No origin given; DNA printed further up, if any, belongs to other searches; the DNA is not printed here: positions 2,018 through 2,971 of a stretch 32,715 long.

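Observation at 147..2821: Uncharacterised four-gene cassette at the mom-equivalent end: membrane protein, DGQHR ParB/Srx-fold protein, Cys/His-rich mini-protein and Dam-family methylase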

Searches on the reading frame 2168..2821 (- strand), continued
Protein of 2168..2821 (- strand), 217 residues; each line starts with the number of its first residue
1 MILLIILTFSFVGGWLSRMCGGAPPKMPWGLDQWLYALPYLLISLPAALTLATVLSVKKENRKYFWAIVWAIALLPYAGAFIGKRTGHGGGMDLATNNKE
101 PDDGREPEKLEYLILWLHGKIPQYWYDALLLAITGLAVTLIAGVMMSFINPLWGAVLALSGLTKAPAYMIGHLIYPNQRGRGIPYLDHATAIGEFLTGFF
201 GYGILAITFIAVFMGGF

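Call 35: predict_structure(alignment_id=A1)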
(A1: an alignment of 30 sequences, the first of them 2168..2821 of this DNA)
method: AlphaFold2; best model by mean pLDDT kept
length: 217 residues; sequences in the alignment: 30
mean_pLDDT: 92.8   pTM: 0.89
mean pLDDT of the five models: 92.8, 92.5, 92.1, 91.7, 91.6
residues with pLDDT >= 90: 183; 70-90: 27; 50-70: 7; < 50: 0
segments of 3 or more residues with pLDDT < 50: none
pLDDT, mean of each block of 10 residues (from residue 1): 97 97 94 97 95 86 93 97 81 77 83 95 95 97 97 98 97 93 94 97 98 82
secondary structure, 60 per line:
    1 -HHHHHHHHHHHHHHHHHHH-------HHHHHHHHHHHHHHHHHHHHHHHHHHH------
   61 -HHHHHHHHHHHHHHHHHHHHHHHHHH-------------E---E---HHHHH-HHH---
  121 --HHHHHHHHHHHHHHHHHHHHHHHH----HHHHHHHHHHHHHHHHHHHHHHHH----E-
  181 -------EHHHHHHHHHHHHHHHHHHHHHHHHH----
elements in order: H2-20 H28-54 H62-87 H109-113 H123-146 H151-174 H189-213

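Call 39: fold_search(model_id=the predicted structure, library=pdb)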
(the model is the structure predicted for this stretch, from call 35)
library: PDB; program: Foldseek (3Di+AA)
matches with E <= 10: 357; with E <= 0.001: 0
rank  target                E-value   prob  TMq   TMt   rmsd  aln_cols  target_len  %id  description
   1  8ibu_R                1.2e-01  0.41  0.22  0.19  15.0       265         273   17  Cryo-EM structure of the erythromycin-bound motilin receptor-Gq protein complex (released 2023-04-12)
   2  8wda_C                4.2e-01  0.18  0.21  0.17  21.6       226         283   12  Cryo-EM structure of the substrate-bound DppABCD complex (released 2024-09-18)
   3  9m2s_R                4.8e-01  0.16  0.20  0.16  14.7       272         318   11  Cryo-EM structure of the cadaverine-bound zTAAR13c-Gs complex (released 2026-03-04)
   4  7w55_R                6.6e-01  0.23  0.25  0.20  15.2       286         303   12  Cryo-EM structure of the neuromedin U-bound neuromedin U receptor 2-Gq protein complex (released 2022-04-20)
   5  9mb9_R                6.6e-01  0.23  0.26  0.12  11.6       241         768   11  Cryo-EM structure of Gi-bound GPCR (released 2025-10-01)
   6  4bwb_A                6.6e-01  0.20  0.26  0.21  14.4       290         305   12  Structure of Evolved Agonist-bound Neurotensin Receptor 1 Mutant without Lysozyme Fusion (released 2014-01-29)
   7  9ll8_R                6.6e-01  0.13  0.20  0.18  14.3       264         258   11  Psilocin-bound Serotonin 2A (5-HT2A) receptor-Gi complex (released 2026-01-14)
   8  2ycx_B                6.9e-01  0.13  0.20  0.17  15.4       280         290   11  TURKEY BETA1 ADRENERGIC RECEPTOR WITH STABILISING MUTATIONS AND BOUND ANTAGONIST CYANOPINDOLOL (released 2011-06-01)
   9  9llb_R                7.2e-01  0.13  0.20  0.18  14.9       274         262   11  DOI-NBOMe-bound Serotonin 2A (5-HT2A) receptor-Gq complex (released 2026-01-14)
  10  8fmz_A                7.5e-01  0.23  0.29  0.24  13.6       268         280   13  Neurotensin receptor allosterism revealed in complex with a biased allosteric modulator (released 2023-03-29)
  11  7zbc_A                7.5e-01  0.20  0.24  0.19  13.5       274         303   12  Dark state crystal structure of bovine rhodopsin in Lipidic Cubic Phase (SACLA) (released 2023-03-29)
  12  9ll9_R                7.8e-01  0.13  0.20  0.18  15.0       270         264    9  DOI-bound Serotonin 2A (5-HT2A) receptor-Gq complex (released 2026-01-14)
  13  7zbc_B                8.6e-01  0.21  0.27  0.22  11.5       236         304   14  Dark state crystal structure of bovine rhodopsin in Lipidic Cubic Phase (SACLA) (released 2023-03-29)
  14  9ejc_E                9.0e-01  0.14  0.22  0.18  15.5       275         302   12  Cryo-EM Structure of CXCL1-KSHV ORF74-Gi-scFv16 Complex (released 2025-09-03)
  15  7sil_A                9.0e-01  0.14  0.23  0.10  14.6       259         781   13  Structure of positive allosteric modulator-bound active human calcium-sensing receptor (released 2022-01-19)
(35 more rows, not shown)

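Call 45: fold_search(model_id=the predicted structure, library=viral)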
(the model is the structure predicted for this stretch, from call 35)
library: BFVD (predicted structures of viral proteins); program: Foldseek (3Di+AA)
matches with E <= 10: 110; with E <= 0.001: 1
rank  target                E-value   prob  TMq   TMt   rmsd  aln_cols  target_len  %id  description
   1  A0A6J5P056            9.2e-05  1.00  0.65  0.78   4.5       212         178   19  Uncharacterized protein [uncultured Caudovirales phage]
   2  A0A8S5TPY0            8.0e-03  1.00  0.55  0.60   6.0       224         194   14  Uncharacterized protein [Myoviridae sp. ct2AC8]
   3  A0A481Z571            3.7e-01  0.35  0.26  0.16  11.7       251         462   13  Uncharacterized protein [Pithovirus LCPAC102]
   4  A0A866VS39            6.9e-01  0.16  0.24  0.18  15.1       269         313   12  G protein-coupled receptor-6.2 [Elephant endotheliotropic herpesvirus 3A]
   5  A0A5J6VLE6            1.2e+00  0.25  0.27  0.27  12.2       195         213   16  Uncharacterized protein [Megaviridae environmental sample]
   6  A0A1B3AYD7            1.2e+00  0.15  0.25  0.25  11.1       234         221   13  Uncharacterized protein [Gordonia phage Bantam]
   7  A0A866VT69            1.3e+00  0.14  0.26  0.14  14.6       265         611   13  G protein-coupled receptor 2 [Elephant endotheliotropic herpesvirus 1A]
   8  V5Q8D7                1.3e+00  0.10  0.19  0.19  13.8       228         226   11  Uncharacterized protein [Xylella phage Sano]
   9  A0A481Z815            1.4e+00  0.08  0.18  0.17  18.7       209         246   15  Uncharacterized protein [Pithovirus LCPAC304]
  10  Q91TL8                1.7e+00  0.16  0.29  0.17  12.4       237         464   14  T78 [Tupaiid herpesvirus 1 (strain 1)]
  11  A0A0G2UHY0            1.7e+00  0.10  0.22  0.21  18.3       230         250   13  Membrane protein US20 [Mandrillus leucophaeus cytomegalovirus]
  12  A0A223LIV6            1.7e+00  0.04  0.14  0.10  18.6       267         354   12  Uncharacterized protein [Erwinia phage vB_EamM_Joad]
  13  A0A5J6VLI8            1.9e+00  0.10  0.20  0.22  12.4       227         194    7  Uncharacterized protein [Megaviridae environmental sample]
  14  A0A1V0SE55            2.0e+00  0.07  0.19  0.17  21.4       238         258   13  PQ loop repeat protein [Indivirus ILV1]
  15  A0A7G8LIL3            2.1e+00  0.12  0.26  0.23  11.1       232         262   14  Membrane protein [Gordonia phage Rabbitrun]
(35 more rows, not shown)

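Call 46: search_protein_families(library=phrogs, alignment_id=A1, max_evalue=0.01)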
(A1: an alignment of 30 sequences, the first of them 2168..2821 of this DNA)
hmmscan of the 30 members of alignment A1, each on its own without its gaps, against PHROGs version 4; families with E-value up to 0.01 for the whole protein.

A. member 1, window:2168-2821:- (217 aa): 0 families

B. families by the number of members that match (of 30 scanned): 2 families
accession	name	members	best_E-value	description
phrog_38547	-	1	0.0034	-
phrog_36711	-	1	0.0096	-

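Call 65: search_protein_families(library=pfam, alignment_id=A1, max_evalue=1)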
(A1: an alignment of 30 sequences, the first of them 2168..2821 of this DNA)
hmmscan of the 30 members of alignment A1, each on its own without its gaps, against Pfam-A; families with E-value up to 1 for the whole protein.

A. member 1, window:2168-2821:- (217 aa): 0 families

B. families by the number of members that match (of 30 scanned): 8 families
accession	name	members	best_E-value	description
PF25221.1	5TMH_Lnb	2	0.17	Lnb transmembrane domain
PF04024.17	PspC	1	0.0083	PspC domain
PF00504.26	Chloroa_b-bind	1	0.019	Chlorophyll A-B binding protein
PF01925.25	TauE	1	0.029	Sulfite exporter TauE/SafE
PF25732.1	BILF1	1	0.2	Gammaherpesvirus G-protein coupled receptor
PF04791.21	LMBR1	1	0.23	LMBR1-like membrane protein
PF14017.11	DUF4233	1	0.34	Protein of unknown function (DUF4233)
PF05620.16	TMEM208_SND2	1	0.78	SRP-independent targeting protein 2/TMEM208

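Call 68: search_dna_similar(query=P0129, collection=phages, mode=protein, max_rows=20, max_evalue=0.01)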
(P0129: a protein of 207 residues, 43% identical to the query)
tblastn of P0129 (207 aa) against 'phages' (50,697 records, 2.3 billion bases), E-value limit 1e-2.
No match.

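Call 69: search_dna_similar(query=L015:6992-7567:+, collection=phages, mode=protein, max_rows=20, max_evalue=0.01)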
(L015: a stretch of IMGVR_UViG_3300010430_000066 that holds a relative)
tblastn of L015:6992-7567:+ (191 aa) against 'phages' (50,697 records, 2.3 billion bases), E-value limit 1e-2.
No match.

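Call 70: find_encoding_contigs(protein=P0087, flank=4000, max_places=2)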
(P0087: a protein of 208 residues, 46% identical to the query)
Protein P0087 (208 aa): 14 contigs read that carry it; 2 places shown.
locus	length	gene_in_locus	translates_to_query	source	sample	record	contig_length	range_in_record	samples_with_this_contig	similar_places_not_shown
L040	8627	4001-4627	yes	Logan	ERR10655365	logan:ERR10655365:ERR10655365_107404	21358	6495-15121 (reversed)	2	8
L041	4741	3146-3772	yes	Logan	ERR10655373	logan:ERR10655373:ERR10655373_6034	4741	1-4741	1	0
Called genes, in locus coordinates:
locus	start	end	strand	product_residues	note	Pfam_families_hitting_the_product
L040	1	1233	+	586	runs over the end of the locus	PF13472:Lipase_GDSL_2 (faint)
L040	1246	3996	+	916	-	-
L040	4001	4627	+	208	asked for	-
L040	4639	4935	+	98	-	-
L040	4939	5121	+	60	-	-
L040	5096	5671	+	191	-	-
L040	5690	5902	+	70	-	-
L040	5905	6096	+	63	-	-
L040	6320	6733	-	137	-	-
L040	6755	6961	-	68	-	-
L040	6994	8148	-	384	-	-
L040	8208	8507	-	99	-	-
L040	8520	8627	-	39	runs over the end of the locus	-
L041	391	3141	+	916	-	-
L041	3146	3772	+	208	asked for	-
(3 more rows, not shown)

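Call 71: find_encoding_contigs(protein=P0129, flank=4000, max_places=1)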
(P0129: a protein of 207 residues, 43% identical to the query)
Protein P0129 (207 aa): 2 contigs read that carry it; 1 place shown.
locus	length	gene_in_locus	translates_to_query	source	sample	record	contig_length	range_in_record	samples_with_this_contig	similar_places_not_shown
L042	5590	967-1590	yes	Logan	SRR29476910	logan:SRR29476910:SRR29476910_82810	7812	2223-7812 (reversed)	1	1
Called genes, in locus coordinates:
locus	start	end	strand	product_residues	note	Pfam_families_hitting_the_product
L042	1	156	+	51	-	?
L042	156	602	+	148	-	-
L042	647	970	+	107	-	-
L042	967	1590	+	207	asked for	-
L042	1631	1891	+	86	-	-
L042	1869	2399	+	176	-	-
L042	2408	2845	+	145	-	-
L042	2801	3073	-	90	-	-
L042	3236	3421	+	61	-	-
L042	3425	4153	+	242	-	PF01555:N6_N4_Mtase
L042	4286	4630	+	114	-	-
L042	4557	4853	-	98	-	-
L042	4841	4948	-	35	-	-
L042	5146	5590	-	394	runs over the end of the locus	-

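Call 72: find_encoding_contigs(protein=P0078, flank=5000, max_places=2)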
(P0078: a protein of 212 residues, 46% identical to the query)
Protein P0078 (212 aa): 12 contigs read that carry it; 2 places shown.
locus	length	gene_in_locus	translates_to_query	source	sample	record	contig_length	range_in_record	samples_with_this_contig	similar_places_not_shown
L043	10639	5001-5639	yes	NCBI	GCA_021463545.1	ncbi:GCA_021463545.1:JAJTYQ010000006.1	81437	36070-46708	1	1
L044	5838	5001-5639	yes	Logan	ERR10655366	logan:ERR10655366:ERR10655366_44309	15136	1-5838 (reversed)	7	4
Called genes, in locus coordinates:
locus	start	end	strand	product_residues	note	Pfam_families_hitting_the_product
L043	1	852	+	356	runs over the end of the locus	PF21683:GpP-like_1st, PF22255:Gp44-like_2nd, PF21929:GpP_4th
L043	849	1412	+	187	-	PF06890:Phage_Mu_Gp45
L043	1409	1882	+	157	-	PF07409:GP46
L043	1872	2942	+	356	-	PF04865:Baseplate_J, PF26078:Baseplate_J_M, PF26079:Baseplate_J_C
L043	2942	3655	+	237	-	PF10076:Phage_Mu_Gp48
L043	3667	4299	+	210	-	PF07484:Collar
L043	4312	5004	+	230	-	PF28596:Caudo_TAP_N (faint)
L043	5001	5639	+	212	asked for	-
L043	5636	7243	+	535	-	-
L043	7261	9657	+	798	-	-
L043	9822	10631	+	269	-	PF02086:MethyltransfD12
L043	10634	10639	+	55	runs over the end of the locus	-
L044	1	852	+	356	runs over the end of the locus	PF21683:GpP-like_1st, PF22255:Gp44-like_2nd, PF21929:GpP_4th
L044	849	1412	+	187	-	PF06890:Phage_Mu_Gp45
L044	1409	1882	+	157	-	PF07409:GP46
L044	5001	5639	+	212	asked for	-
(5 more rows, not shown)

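Call 73: search_protein_families(library=pfam, proteins=[L043:5636-7243:+, L043:7261-9657:+, L011:6809-9052:+, L011:9069-10061:+, L008:6349-6630:+, L010:6630-6836:+, L010:7961-8209:+], max_evalue=0.05)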
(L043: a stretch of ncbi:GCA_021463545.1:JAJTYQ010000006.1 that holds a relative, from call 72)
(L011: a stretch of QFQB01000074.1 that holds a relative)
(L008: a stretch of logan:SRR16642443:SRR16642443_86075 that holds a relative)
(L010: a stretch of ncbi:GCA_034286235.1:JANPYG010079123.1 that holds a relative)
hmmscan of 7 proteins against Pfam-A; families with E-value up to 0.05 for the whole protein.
L043:5636-7243:+ (535 aa): 1 family
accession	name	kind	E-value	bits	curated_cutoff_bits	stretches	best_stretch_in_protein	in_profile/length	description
PF00657.28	Lipase_GDSL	-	0.033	14.8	23.6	0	29-132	2-111/208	GDSL-like Lipase/Acylhydrolase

L043:7261-9657:+ (798 aa): 0 families

L011:6809-9052:+ (747 aa): 1 family
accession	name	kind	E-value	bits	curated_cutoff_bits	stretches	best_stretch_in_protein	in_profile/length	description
PF03629.24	SASA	-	1.7e-05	25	24.8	1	491-624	98-219/226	Carbohydrate esterase, sialic acid-specific acetylesterase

L011:9069-10061:+ (330 aa): 0 families

L008:6349-6630:+ (93 aa): 1 family
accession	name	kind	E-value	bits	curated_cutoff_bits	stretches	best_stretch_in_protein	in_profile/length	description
PF04266.20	ASCH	-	0.0063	17.6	21.2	1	6-31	1-26/103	ASCH domain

L010:6630-6836:+ (68 aa): 0 families

L010:7961-8209:+ (82 aa): 0 families

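Call 74: search_protein_families(library=padloc, proteins=[L043:5636-7243:+, L043:7261-9657:+, L011:6809-9052:+, L011:9069-10061:+, L008:6349-6630:+, L010:6630-6836:+], max_evalue=0.01)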
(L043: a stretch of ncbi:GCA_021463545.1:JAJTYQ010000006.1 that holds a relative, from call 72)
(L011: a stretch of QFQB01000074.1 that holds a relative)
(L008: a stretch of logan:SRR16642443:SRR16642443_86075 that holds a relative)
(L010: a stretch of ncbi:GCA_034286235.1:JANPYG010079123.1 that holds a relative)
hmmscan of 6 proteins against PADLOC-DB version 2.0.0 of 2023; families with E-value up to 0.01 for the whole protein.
L043:5636-7243:+ (535 aa): 0 families

L043:7261-9657:+ (798 aa): 0 families

L011:6809-9052:+ (747 aa): 0 families

L011:9069-10061:+ (330 aa): 0 families

L008:6349-6630:+ (93 aa): 0 families

L010:6630-6836:+ (68 aa): 0 families

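Call 76: search_protein_representatives(alignment_id=A1)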
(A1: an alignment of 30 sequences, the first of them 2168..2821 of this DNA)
Query: 30 sequences, 204 profile positions. Proteins with E-value up to 0.001 (for the whole library): 604; up to 1e-10: 403; up to 1e-30: 129. The best 150 are listed.
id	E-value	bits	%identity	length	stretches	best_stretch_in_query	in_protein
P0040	5.3e-82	290.5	-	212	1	2-202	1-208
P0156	7.7e-69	247.5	-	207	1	2-201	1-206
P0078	1.8e-67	243.0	-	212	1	1-201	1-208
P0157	2.1e-65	236.2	-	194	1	2-202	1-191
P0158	6.4e-64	231.4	-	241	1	5-202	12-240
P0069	1.9e-62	226.6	-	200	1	6-200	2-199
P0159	2.9e-62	226.0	-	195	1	5-196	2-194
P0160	2.5e-61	223.0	-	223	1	5-202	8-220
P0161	3.0e-60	219.4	-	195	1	6-201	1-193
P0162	4.4e-59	215.6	-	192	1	5-201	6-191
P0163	3.5e-57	209.4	-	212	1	6-199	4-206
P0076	1.5e-56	207.4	-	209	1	8-190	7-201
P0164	3.8e-55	202.7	-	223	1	7-202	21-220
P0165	2.8e-54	199.9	-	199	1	7-199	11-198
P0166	7.4e-54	198.6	-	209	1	4-198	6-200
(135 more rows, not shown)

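Call 77: search_protein_families(library=phrogs, proteins=[L040:5096-5671:+, L040:4639-4935:+, L042:1869-2399:+, L042:2408-2845:+, L014:8514-9008:+, L019:7358-7723:+, L033:8012-8572:+, L021:2229-5030:+, L043:5636-7243:+, L043:7261-9657:+], max_evalue=0.001)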
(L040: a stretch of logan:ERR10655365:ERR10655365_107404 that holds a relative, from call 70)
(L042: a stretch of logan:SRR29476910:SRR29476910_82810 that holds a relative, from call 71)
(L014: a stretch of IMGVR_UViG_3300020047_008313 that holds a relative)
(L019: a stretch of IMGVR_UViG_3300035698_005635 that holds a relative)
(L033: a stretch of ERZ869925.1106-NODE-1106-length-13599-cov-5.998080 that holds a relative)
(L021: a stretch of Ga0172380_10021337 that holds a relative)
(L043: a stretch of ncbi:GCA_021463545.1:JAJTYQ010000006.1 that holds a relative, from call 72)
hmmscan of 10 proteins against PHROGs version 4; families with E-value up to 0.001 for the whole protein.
L040:5096-5671:+ (191 aa): 3 families
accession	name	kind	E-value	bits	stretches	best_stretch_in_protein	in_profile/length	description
phrog_1259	-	tail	7.9e-26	91.1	1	24-170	984-1133/1179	baseplate hub subunit and tail lysozyme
phrog_9589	-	lysis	2.7e-08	35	1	35-147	11-128/281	endolysin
phrog_21357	-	lysis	0.00022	21.7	0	71-150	38-133/225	endolysin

L040:4639-4935:+ (98 aa): 0 families

L042:1869-2399:+ (176 aa): 3 families
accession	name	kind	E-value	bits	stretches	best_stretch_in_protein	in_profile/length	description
phrog_1259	-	tail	8.3e-27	94.3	1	14-162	988-1137/1179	baseplate hub subunit and tail lysozyme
phrog_9589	-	lysis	1.6e-08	35.8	1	46-136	36-128/281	endolysin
phrog_329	-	tail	1.1e-05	24.8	1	40-168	539-674/949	minor tail protein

L042:2408-2845:+ (145 aa): 0 families

L014:8514-9008:+ (164 aa): 4 families
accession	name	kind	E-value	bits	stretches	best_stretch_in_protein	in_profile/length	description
phrog_17001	-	lysis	3.2e-21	77.1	1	7-134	117-232/265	endolysin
phrog_6584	-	unknown function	3.5e-13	51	1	33-161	20-151/154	-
phrog_2649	-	lysis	0.00013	23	1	99-162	72-127/261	endolysin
phrog_1768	-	lysis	0.00031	19.5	1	91-162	964-1038/1577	endolysin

L019:7358-7723:+ (121 aa): 0 families

L033:8012-8572:+ (186 aa): 5 families
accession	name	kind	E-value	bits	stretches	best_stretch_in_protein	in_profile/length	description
phrog_17001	-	lysis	1e-13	52.5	1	45-147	131-224/265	endolysin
phrog_6584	-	unknown function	4.5e-09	37.7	1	53-183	22-151/154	-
phrog_2649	-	lysis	3.6e-05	24.8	1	126-185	78-128/261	endolysin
phrog_15351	-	lysis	5.7e-05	23.6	1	125-184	77-136/289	endolysin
phrog_6523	-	lysis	0.00018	22.4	1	118-184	65-129/255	endolysin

L021:2229-5030:+ (933 aa): 0 families

L043:5636-7243:+ (535 aa): 1 family
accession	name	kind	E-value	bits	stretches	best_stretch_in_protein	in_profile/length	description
phrog_6102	-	moron, auxiliary metabolic gene and host takeover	3.2e-21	76.6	1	23-422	28-439/442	lipase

L043:7261-9657:+ (798 aa): 1 family
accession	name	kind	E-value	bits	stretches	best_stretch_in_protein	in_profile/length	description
phrog_28344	-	unknown function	4e-08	34.3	1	279-369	88-173/205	-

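Call 118: search_solved_structures(query=A9, max_evalue=10)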
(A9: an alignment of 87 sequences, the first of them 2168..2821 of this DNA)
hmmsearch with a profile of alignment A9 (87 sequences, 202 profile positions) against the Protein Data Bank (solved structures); distinct sequences matched with E-value up to 10: 1.
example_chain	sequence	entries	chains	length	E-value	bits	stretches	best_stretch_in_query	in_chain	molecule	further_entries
8aw4_B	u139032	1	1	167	1.9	11.1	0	86-114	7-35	ALPHAREP bGFPD-YY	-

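Call 119: find_encoding_contigs(protein=P0034, flank=5000, max_places=1)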
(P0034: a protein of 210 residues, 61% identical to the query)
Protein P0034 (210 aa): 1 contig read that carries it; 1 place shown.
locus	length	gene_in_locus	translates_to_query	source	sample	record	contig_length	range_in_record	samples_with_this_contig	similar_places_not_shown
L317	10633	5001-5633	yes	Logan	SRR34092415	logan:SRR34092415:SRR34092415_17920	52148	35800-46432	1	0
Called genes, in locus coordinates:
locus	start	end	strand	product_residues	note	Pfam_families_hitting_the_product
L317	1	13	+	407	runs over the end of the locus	PF07157:DNA_circ_N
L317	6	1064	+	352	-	PF21683:GpP-like_1st, PF05954:Phage_GPD (weak), PF22255:Gp44-like_2nd, PF21929:GpP_4th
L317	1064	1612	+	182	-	PF06890:Phage_Mu_Gp45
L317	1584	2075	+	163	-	PF07409:GP46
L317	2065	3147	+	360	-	PF04865:Baseplate_J, PF26078:Baseplate_J_M, PF26079:Baseplate_J_C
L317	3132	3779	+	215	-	PF10076:Phage_Mu_Gp48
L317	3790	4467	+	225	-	PF07484:Collar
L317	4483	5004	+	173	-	PF28596:Caudo_TAP_N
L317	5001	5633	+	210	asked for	-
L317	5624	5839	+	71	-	-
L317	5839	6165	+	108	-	-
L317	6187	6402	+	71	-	-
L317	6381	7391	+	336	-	PF02086:MethyltransfD12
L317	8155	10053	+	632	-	-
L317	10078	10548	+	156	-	-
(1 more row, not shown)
